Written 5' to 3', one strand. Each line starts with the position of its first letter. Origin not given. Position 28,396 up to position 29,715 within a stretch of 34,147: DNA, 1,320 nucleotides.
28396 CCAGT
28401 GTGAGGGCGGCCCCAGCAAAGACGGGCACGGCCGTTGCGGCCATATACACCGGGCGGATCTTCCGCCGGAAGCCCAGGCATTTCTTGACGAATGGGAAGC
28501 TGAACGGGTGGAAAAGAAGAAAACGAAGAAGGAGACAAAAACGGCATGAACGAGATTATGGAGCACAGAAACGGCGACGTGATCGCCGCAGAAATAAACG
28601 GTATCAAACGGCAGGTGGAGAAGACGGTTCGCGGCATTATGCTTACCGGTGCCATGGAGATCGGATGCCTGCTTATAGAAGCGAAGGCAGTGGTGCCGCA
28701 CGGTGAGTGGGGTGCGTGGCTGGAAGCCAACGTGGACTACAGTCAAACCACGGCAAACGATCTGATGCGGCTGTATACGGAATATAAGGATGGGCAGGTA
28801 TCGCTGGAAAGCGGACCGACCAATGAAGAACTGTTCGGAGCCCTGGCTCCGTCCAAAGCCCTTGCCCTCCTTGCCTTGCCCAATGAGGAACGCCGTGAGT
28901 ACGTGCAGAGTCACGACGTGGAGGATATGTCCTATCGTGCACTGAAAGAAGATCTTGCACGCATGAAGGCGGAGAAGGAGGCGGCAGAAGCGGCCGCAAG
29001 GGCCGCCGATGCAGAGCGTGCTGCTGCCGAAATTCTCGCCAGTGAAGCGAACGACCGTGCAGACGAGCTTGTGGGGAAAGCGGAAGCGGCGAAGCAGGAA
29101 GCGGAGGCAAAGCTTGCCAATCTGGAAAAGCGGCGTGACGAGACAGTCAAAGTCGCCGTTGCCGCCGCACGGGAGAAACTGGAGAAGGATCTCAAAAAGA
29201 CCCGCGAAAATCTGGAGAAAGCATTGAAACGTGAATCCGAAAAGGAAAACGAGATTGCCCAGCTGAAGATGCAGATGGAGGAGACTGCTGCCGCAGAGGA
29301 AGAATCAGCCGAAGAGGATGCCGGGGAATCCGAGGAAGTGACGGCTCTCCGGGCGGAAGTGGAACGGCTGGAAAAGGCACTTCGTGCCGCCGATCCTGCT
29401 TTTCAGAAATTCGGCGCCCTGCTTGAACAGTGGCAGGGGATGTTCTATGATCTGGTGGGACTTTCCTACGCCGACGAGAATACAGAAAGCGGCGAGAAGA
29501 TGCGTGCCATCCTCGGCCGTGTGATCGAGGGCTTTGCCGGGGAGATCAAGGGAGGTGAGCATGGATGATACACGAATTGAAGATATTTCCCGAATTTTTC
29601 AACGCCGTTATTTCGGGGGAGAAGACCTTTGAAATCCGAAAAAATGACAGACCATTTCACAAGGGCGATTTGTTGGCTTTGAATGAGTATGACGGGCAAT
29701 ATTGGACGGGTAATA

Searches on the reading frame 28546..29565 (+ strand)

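Call 77: search_protein_families(library=pfam, proteins=[window:28546-29565:+], max_evalue=0.00001)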
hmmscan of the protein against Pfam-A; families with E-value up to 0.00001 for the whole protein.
window:28546-29565:+ (340 aa): 1 family
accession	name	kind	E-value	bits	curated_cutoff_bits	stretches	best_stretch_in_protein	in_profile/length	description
PF11300.13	DUF3102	-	7.5e-39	133.3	24.4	1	8-136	1-125/129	Protein of unknown function (DUF3102)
